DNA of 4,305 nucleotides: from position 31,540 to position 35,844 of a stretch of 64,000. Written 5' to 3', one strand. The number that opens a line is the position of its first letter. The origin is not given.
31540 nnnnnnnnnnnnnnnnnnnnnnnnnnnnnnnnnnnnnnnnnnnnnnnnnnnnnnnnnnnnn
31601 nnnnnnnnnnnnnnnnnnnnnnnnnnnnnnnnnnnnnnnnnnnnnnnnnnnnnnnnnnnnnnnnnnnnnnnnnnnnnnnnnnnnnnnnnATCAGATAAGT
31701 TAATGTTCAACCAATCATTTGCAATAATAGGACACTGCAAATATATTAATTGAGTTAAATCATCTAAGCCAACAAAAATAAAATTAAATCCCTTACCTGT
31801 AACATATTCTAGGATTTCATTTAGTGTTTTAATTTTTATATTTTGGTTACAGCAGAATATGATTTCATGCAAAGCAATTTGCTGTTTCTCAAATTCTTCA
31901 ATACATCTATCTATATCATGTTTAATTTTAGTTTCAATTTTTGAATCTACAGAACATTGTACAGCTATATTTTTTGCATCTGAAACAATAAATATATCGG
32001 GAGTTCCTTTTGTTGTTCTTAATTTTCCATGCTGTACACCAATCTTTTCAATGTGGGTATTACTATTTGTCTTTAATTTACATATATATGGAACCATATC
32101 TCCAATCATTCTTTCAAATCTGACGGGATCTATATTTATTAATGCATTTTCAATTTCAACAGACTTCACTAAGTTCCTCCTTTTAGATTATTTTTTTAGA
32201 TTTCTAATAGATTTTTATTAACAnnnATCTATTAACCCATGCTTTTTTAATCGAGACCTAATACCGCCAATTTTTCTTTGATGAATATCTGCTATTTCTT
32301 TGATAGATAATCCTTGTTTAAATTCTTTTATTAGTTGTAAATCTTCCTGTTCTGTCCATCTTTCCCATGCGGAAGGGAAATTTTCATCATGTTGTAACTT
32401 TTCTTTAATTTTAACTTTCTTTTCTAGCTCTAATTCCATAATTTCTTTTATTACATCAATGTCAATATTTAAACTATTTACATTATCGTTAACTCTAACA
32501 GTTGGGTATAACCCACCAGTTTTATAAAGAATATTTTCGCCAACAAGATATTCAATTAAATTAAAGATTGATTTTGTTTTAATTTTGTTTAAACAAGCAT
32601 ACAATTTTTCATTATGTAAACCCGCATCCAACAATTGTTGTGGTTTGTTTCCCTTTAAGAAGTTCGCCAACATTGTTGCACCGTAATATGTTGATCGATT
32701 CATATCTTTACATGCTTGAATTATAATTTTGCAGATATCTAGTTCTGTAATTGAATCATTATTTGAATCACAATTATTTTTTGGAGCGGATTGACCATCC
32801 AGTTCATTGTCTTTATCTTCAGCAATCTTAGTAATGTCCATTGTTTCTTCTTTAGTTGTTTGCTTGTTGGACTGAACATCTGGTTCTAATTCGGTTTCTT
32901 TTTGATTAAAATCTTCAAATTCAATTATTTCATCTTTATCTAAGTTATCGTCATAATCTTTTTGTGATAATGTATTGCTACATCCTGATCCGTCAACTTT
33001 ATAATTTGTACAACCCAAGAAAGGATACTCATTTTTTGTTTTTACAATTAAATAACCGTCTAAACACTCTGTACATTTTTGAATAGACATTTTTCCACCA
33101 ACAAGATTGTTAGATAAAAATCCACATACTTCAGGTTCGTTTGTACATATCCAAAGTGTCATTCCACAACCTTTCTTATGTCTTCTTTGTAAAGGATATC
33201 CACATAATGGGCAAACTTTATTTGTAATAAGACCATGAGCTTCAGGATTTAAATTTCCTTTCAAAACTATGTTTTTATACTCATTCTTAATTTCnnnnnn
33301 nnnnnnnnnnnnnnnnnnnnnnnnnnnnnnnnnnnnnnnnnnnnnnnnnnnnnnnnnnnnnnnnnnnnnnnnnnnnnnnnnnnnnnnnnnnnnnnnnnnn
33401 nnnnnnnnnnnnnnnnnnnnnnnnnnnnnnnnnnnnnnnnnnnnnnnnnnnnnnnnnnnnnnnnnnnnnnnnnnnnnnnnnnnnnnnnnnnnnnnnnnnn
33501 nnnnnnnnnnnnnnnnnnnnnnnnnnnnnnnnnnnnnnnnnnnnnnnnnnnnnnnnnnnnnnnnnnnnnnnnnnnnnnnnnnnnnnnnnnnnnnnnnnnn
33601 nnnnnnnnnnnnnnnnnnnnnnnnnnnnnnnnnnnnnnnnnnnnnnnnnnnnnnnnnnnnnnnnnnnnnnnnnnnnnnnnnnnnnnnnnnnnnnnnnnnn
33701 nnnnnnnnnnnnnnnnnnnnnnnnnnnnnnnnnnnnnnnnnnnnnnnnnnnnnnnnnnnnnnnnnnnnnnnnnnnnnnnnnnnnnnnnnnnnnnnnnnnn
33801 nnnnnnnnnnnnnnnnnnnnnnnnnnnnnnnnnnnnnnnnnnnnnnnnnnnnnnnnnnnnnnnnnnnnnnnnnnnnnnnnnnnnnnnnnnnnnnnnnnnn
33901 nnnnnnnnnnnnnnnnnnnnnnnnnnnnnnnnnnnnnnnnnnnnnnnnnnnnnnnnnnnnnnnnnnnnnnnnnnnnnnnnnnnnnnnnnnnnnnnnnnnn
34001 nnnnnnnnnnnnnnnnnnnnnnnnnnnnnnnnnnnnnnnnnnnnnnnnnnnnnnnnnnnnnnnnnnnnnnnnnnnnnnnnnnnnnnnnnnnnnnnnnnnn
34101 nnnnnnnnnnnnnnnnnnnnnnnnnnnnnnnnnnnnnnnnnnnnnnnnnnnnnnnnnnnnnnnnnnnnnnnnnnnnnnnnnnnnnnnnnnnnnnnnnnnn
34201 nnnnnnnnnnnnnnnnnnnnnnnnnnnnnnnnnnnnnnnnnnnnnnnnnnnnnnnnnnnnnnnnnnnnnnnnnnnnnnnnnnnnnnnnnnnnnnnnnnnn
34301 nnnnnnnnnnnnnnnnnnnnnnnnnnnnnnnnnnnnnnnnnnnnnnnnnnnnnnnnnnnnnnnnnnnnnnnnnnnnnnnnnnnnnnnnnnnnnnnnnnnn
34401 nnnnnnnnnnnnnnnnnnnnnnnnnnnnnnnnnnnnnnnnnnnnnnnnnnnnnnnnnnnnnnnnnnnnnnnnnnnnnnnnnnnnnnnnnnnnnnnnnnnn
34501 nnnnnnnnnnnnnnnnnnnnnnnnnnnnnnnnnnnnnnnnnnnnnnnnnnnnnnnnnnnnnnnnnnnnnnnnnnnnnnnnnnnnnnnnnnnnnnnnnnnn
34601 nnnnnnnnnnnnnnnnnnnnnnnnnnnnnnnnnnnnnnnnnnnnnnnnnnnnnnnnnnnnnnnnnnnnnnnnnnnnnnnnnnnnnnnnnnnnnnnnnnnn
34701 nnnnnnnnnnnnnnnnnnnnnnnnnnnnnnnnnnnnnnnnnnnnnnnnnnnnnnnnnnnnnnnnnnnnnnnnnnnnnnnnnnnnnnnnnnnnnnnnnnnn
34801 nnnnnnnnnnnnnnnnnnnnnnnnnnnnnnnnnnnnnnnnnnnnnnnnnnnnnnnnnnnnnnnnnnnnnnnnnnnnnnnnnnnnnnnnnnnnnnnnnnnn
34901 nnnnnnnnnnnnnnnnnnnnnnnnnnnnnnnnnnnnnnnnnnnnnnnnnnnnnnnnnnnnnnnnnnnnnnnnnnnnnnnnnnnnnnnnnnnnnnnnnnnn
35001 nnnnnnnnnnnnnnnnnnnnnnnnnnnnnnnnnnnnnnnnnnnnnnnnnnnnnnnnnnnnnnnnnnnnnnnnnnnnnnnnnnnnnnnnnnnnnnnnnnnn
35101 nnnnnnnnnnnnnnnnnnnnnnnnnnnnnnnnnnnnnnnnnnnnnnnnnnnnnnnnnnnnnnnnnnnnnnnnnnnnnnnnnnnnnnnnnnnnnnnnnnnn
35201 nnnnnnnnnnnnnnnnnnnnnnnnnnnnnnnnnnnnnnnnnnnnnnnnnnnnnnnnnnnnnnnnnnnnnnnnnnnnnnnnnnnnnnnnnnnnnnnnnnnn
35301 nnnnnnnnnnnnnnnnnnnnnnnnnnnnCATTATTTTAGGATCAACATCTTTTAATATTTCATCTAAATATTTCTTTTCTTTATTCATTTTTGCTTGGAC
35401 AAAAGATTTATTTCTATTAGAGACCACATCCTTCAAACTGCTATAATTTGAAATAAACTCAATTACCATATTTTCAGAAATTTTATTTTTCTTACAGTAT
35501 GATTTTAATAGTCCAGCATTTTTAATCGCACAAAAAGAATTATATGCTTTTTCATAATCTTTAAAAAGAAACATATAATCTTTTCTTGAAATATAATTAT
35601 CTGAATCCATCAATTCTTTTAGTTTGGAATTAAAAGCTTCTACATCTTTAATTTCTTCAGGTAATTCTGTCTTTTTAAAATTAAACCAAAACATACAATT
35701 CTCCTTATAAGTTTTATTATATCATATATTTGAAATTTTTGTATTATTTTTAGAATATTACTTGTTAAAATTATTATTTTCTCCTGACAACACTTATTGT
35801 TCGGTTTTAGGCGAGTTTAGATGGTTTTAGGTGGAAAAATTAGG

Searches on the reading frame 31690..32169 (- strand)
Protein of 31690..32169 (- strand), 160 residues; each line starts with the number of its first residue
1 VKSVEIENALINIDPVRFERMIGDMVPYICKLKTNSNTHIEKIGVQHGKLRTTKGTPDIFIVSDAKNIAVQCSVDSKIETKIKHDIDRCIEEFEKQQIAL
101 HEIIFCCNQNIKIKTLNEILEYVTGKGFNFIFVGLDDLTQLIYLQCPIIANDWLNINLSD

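Call 54: search_protein_families(library=pfam, alignment_id=A3, max_evalue=5)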
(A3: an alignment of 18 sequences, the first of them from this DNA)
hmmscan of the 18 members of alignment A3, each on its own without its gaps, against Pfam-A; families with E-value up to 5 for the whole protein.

A. member 1, seq(160 aa): 1 family
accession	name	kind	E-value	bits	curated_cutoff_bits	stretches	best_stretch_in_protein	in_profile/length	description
PF25826.1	DUF7952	-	0.12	12.9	33.4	1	34-118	44-126/131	Domain of unknown function (DUF7952)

B. families by the number of members that match (of 18 scanned): 17 families
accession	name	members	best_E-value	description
PF15518.12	L_protein_N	3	0.056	L protein N-terminus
PF09521.16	RE_NgoPII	1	0.0006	NgoPII restriction endonuclease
PF18998.6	Flg_new_2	1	0.0055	Divergent InlB B-repeat domain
PF10340.15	Say1_Mug180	1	0.0096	Steryl acetyl hydrolase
PF25626.1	Plectro_ORF9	1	0.026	Plectrovirus ORF9 capsid protein family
PF04471.18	Mrr_cat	1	0.037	Restriction endonuclease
PF18743.7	AHJR-like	1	0.052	REase_AHJR-like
PF18200.7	Big_11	1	0.091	Bacterial Ig-like domain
PF25826.1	DUF7952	1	0.12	Domain of unknown function (DUF7952)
PF09075.15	STb_secrete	1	0.12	Heat-stable enterotoxin B, secretory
PF03197.19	FRD2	1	0.13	Bacteriophage FRD2 protein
PF21428.2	Gp7_helical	1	0.13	Baseplate wedge protein gp7, helical domain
PF14080.11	DUF4261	1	0.17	Domain of unknown function (DUF4261)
PF05267.17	DUF725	1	0.2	Protein of unknown function (DUF725)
PF06724.16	DUF1206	1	0.29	Domain of Unknown Function (DUF1206)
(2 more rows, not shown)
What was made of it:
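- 31690..32169 (-): N-terminal PD-(D/E)xK (restriction-endonuclease) fold domain of the STAND protein, aa 1-160. Motif: G55-x-P57-D58 ... Q71-C-S73 ... K81-x3-D85. Weak Pfam hits in family members: RE_NgoPII, Mrr_cat, AHJR-like, L_protein_N (call 54).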

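Call 55: search_solved_structures(query=A3, max_evalue=10, show_alignments=2)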
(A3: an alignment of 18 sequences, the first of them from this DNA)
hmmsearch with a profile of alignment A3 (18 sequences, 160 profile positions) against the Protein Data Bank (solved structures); distinct sequences matched with E-value up to 10: 5.
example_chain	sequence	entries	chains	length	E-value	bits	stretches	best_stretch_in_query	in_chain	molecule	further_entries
7wpy_A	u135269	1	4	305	0.026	17.7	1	57-130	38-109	Dioxygenase andA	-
5zm2_A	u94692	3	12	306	0.028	17.6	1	57-130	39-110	Dioxygenase andA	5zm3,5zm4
8ybc_A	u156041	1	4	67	0.063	16.4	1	67-97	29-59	Golgi membrane protein 1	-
3mlg_A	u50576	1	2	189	0.56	13.3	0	93-124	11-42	2X chimera of Helicobacter pylori protein HP0242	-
9isj_A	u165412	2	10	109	0.95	12.6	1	65-118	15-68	Cell division protein ZapA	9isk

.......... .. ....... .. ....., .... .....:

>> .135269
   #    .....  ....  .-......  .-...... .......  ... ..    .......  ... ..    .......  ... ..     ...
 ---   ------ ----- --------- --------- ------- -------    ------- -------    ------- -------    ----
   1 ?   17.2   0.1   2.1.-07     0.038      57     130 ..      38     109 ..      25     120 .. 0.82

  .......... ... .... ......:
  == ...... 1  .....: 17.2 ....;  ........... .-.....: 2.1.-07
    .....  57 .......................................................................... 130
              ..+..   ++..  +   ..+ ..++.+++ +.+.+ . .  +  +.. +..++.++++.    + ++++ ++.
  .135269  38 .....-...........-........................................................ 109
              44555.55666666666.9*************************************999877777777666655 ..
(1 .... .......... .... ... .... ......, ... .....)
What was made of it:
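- Tried and rejected: A profile search against PDB sequences gave only chance hits (call 55).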

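Call 65: predict_structure(alignment_id=A3)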
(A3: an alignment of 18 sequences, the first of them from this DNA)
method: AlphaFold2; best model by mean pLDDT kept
length: 160 residues; sequences in the alignment: 18
mean_pLDDT: 85.2   pTM: 0.80
mean pLDDT of the five models: 85.2, 85.1, 84.8, 82.1, 81.2
residues with pLDDT >= 90: 108; 70-90: 28; 50-70: 14; < 50: 10
segments of 3 or more residues with pLDDT < 50: 44-53
pLDDT, mean of each block of 10 residues (from residue 1): 93 93 91 60 44 65 86 90 93 91 94 94 95 95 92 87
secondary structure, 60 per line:
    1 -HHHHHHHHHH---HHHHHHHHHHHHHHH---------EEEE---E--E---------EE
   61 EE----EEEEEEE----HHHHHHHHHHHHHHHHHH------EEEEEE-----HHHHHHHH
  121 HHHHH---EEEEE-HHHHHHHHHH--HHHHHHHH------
elements in order: H2-11 H15-29 E39-42 E59-62 E67-73 H78-95 E102-107 H113-125 E129-133 H135-144 H147-154
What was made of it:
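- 31690..32169 (-): Domain model pLDDT 85 (call 65).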

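Call 67: fold_search(model_id=the predicted structure, library=pdb)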
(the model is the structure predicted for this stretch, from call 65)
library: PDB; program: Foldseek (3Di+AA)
matches with E <= 10: 896; with E <= 0.001: 9
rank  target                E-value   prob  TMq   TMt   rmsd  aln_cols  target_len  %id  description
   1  6qnz_B                2.6e-05  1.00  0.58  0.20   6.5       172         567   13  Crystal structure of the site-specific DNA nickase N.BspD6I E418A Mutant (released 2020-03-04)
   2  5lhc_A                3.9e-05  1.00  0.56  0.19   7.9       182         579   14  The structure of D456A mutant of Nt.BspD6I nicking endonuclease at 0.24 nm resolution . (released 2017-08-16)
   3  5lhc_B                4.7e-05  1.00  0.53  0.18  10.3       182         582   14  The structure of D456A mutant of Nt.BspD6I nicking endonuclease at 0.24 nm resolution . (released 2017-08-16)
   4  5liq_A                7.3e-05  1.00  0.56  0.19   6.4       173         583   14  The structure of C160S,C508S,C578S mutant of Nt.BspD6I nicking endonuclease at 0.185 nm resolution . (released 2017-08-02)
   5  7edb_A                7.8e-05  1.00  0.52  0.28   5.9       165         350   16  EcoT38I restriction endonuclease complexed with DNA (released 2022-03-16)
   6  5liz                  9.5e-05  1.00  0.50  0.16   4.6       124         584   16  The structure of Nt.BspD6I nicking endonuclease with all cysteines mutated by serine residues at 0.19 nm resolution . (released 2017-08-02)
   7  5liq_B                9.5e-05  1.00  0.56  0.19   6.5       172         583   14  The structure of C160S,C508S,C578S mutant of Nt.BspD6I nicking endonuclease at 0.185 nm resolution . (released 2017-08-02)
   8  2p14                  4.8e-04  1.00  0.46  0.41  13.9       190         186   15  Crystal structure of small subunit (R.BspD6I2) of the heterodimeric restriction endonuclease R.BspD6I (released 2008-03-11)
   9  8dgf_B                7.0e-04  1.00  0.57  0.07   5.0       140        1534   16  Avs4 bound to phage PhiV-1 portal (released 2022-08-03)
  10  8dgf_A                2.1e-03  1.00  0.48  0.06   4.3       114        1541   20  Avs4 bound to phage PhiV-1 portal (released 2022-08-03)
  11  7edb_B                2.1e-03  0.99  0.47  0.26   6.4       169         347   14  EcoT38I restriction endonuclease complexed with DNA (released 2022-03-16)
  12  7e8r                  2.2e-03  0.99  0.47  0.25   8.0       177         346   16  EcoT38I restriction endonuclease (released 2022-03-02)
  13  8iby_C                1.5e-02  0.69  0.35  0.11   7.9       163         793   13  Structure of R2 with 5'ORF (released 2023-09-20)
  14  6vm6_F                2.3e-02  0.84  0.44  0.20   8.2       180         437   15  Structure of Acinetobacter baumannii Cap4 SAVED/CARF-domain containing receptor with the cyclic trinucleotide 2'3'3'-c (released 2020-06-17)
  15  1xmx                  2.8e-02  0.93  0.45  0.22   8.3       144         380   15  Crystal structure of protein VC1899 from Vibrio cholerae (released 2004-11-16)
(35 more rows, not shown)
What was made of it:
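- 31690..32169 (-): Fold hits: Nt.BspD6I 2.6e-5, EcoT38I, the N-domain of Avs4 7e-4, Cap4, Can2, Hjc (call 67).
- On Avs (antiviral STAND): The N-domain has a REase fold (call 67).
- On PD-(D/E)xK nuclease (for the N-terminal domain): Foldseek hits: Nt.BspD6I 2.6e-5, EcoT38I 7.8e-5, Avs4 N-domain 7e-4, Cap4, Can2, Hjc, BamHI (call 67).
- Closest known: Avs. Same: The N-domain also matches the Avs4 N-domain (call 67).
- REase-fold N-domain, with the Avs4 N-domain among its hits (call 67).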

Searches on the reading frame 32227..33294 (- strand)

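Call 77: search_protein_families(library=pfam, proteins=[window:32227-33294:-], max_evalue=1)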
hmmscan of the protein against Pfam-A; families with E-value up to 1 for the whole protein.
seq(356 aa): 5 families
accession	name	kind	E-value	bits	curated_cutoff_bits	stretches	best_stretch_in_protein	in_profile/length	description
PF09382.16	RQC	-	6.9e-09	36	23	1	188-273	11-94/114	RQC domain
PF13408.12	Zn_ribbon_recom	-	0.00023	21.9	25.3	1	73-111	7-46/58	Recombinase zinc beta ribbon domain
PF01396.24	Zn_ribbon_Top1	-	0.00048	20.3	32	2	72-98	2-27/39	Topoisomerase DNA binding C4 zinc finger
PF08281.18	Sigma70_r4_2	-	0.13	12.4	25.7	1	327-350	25-48/54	Sigma-70, region 4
PF08784.17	RPA_C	-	0.45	11.7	22.6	0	206-259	53-102/106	Replication protein A C terminal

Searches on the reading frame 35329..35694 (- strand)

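Call 77: search_protein_families(library=pfam, proteins=[window:35329-35694:-], max_evalue=1)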
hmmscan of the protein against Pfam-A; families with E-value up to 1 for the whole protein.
seq(122 aa): 4 families
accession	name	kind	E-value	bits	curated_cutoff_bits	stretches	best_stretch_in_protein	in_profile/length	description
PF08989.15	DUF1896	-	0.01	16.4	25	1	15-115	3-101/142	Domain of unknown function (DUF1896)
PF08698.16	Fcf2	-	0.13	13.1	27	0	3-38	9-43/95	Fcf2 pre-rRNA processing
PF02960.20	K1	-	0.2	12.2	27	1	33-93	52-111/120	K1 glycoprotein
PF10046.14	BLOC1_2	-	0.27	12.1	33.4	1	63-113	15-67/96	Biogenesis of lysosome-related organelles complex-1 subunit 2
